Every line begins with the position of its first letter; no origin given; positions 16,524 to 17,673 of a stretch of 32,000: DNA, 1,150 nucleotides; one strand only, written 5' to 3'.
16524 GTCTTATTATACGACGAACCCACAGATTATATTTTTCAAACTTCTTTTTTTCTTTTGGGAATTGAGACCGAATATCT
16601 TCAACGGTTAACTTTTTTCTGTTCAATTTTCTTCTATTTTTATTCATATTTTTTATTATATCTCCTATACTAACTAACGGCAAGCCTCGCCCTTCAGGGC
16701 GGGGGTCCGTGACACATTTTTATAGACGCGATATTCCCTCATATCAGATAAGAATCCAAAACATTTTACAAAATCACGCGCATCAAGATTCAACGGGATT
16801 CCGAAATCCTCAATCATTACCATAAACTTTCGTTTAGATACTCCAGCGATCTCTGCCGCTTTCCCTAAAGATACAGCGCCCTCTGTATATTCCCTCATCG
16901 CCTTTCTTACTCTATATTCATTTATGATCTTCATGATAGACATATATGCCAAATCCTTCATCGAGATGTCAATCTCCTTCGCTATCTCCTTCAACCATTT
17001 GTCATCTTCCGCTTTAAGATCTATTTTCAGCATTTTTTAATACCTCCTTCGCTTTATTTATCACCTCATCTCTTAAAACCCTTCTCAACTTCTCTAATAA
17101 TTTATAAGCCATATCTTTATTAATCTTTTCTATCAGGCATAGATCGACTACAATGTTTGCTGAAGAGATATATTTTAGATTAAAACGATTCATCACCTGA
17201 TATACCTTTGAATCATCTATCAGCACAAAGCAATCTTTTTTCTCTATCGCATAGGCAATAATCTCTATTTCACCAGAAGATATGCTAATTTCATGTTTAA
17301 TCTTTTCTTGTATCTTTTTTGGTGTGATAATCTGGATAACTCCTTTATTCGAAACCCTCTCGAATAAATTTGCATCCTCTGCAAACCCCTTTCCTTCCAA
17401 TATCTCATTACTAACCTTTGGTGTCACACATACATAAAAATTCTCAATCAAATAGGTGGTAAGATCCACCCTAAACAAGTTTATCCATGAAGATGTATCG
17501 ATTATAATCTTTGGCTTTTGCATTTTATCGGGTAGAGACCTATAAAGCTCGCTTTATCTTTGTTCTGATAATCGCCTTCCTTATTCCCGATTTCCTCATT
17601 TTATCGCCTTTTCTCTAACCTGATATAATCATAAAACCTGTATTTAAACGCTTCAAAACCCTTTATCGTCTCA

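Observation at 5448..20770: Toxin-antitoxin modules and their relics punctuate the glycan island, mostly at compositional seams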

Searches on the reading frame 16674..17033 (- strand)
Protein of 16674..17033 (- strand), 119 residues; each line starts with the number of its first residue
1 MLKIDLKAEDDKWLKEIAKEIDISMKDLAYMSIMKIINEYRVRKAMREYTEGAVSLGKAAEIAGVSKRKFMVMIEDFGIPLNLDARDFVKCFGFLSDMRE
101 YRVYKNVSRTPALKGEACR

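Call 7: search_protein_families(library=pfam, proteins=[window:16674-17033:-], max_evalue=0.1)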
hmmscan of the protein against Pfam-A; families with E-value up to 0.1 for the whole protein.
window:16674-17033:- (119 aa): 5 families
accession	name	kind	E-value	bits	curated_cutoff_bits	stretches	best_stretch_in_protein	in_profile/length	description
PF03683.19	UPF0175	-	1.3e-09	38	27.9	1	37-88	17-69/75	Uncharacterised protein family (UPF0175)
PF20941.2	DUF6848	-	0.043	14.8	27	1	8-67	35-94/99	Domain of unknown function (DUF6848)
PF15802.11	DCAF17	-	0.046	12.9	27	1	18-89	185-253/474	DDB1- and CUL4-associated factor 17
PF01710.22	HTH_Tnp_IS630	-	0.052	14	21.3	1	2-43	61-103/119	Transposase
PF12833.13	HTH_18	-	0.092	13.5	33.6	0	26-66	17-57/80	Helix-turn-helix domain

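Call 41: search_protein_families(library=ncbifam, proteins=[window:16674-17033:-], max_evalue=0.05)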
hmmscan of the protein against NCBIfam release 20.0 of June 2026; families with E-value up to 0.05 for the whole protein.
window:16674-17033:- (119 aa): 0 families

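Call 81: search_protein_families(library=padloc, proteins=[window:16674-17033:-], max_evalue=0.01)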
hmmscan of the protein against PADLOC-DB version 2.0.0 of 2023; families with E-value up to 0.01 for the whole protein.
window:16674-17033:- (119 aa): 2 families
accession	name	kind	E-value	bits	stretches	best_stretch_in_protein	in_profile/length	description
PDLC05075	PDC-S70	-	2e-06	26.2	1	29-79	13-63/83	-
PDLC05076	PDC-S70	-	0.00011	20.3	1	46-87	33-74/94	-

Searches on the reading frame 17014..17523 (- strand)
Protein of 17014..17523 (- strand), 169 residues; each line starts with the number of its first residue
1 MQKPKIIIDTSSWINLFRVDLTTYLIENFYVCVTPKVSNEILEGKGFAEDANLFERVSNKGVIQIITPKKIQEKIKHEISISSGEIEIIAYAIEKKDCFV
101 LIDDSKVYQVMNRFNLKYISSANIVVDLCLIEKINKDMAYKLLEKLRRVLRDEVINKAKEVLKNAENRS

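Call 7: search_protein_families(library=pfam, proteins=[window:17014-17523:-], max_evalue=0.1)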
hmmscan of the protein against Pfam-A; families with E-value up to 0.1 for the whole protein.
window:17014-17523:- (169 aa): 2 families
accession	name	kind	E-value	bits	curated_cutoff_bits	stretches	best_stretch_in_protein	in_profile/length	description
PF18662.7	HTH_56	-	0.0085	16.6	26.2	1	28-82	44-97/111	Cch helix turn helix domain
PF03880.21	DbpA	-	0.091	13.3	25.6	0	64-124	10-68/72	DbpA RNA binding domain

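Call 22: find_encoding_contigs(protein=window:17014-17523:-, flank=10000, max_places=10)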
Protein window:17014-17523:- (169 aa): 5 contigs read that carry it; 5 places shown.
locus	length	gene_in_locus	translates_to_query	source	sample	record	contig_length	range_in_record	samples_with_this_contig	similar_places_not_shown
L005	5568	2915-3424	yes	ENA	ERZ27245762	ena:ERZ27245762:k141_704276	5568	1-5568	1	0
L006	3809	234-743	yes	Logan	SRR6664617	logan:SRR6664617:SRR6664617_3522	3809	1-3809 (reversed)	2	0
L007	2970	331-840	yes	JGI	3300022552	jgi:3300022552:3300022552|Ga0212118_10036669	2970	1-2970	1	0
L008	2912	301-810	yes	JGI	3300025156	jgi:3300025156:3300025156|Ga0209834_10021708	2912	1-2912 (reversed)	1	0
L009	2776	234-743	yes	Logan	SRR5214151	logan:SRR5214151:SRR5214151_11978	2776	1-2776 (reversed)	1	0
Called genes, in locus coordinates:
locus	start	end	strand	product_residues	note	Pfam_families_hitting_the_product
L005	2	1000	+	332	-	?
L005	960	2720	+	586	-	PF02223:Thymidylate_kin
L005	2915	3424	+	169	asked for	PF11848:DUF3368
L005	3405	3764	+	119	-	PF03683:UPF0175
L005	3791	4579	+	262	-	PF01066:CDP-OH_P_transf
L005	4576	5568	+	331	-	?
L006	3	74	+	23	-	?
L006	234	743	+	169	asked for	PF11848:DUF3368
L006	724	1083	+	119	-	PF03683:UPF0175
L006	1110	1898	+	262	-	PF01066:CDP-OH_P_transf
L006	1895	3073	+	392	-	PF00534:Glycos_transf_1, PF13692:Glyco_trans_1_4, PF13524:Glyco_trans_1_2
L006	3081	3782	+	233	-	PF13489:Methyltransf_23, PF03848:TehB (weak), PF08241:Methyltransf_11, PF08242:Methyltransf_12 (weak), PF13649:Methyltransf_25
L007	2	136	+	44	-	?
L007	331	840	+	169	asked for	PF11848:DUF3368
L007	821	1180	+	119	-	PF03683:UPF0175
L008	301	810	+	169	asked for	PF11848:DUF3368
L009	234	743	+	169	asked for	PF11848:DUF3368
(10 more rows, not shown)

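Call 41: search_protein_families(library=ncbifam, proteins=[window:17014-17523:-], max_evalue=0.05)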
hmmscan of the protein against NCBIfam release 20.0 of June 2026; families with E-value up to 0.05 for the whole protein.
window:17014-17523:- (169 aa): 1 family
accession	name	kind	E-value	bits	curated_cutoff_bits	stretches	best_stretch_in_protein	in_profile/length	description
NF047959.1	TA_toxin_VapC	equivalog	0.016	15.3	80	1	6-58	1-59/125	type II toxin-antitoxin system VapC family toxin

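Call 80: search_solved_structures(query=window:17014-17523:-, max_evalue=1)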
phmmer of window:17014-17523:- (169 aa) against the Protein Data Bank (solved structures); distinct sequences matched with E-value up to 1: 6.
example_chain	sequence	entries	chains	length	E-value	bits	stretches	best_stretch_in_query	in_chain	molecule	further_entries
7osu_A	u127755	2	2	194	0.0022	21.2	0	126-157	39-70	sTIM11noCys-SB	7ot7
5bvl_A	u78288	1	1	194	0.0031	20.7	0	126-153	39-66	designed TIM barrel sTIM11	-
6yqy_A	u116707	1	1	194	0.0041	20.3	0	126-154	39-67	de novo designed TIM barrel sTIM11noCys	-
7osv_A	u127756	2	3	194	0.047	16.9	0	126-156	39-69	DeNovoTIM6-SB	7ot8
7a8s_A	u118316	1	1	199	0.09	16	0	126-153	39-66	sTIM11_h3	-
6z2i_A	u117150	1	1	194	0.25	14.6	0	127-154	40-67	de novo designed TIM barrel DeNovoTIM6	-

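Call 81: search_protein_families(library=padloc, proteins=[window:17014-17523:-], max_evalue=0.01)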
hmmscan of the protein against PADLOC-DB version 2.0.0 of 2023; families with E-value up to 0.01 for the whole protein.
window:17014-17523:- (169 aa): 5 families
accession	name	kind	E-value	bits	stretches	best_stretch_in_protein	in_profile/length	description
PDLC05071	PDC-S70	-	3.7e-13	47.9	1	5-157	2-152/161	-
PDLC05073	PDC-S70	-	1.6e-12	45.6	1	5-156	2-153/162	-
PDLC05070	PDC-S70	-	5.2e-12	44.2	1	1-160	1-157/161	-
PDLC05068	PDC-S70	-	2e-06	26.4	1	6-126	3-121/125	-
PDLC05074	PDC-S70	-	0.0022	16.2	1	77-124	38-85/127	-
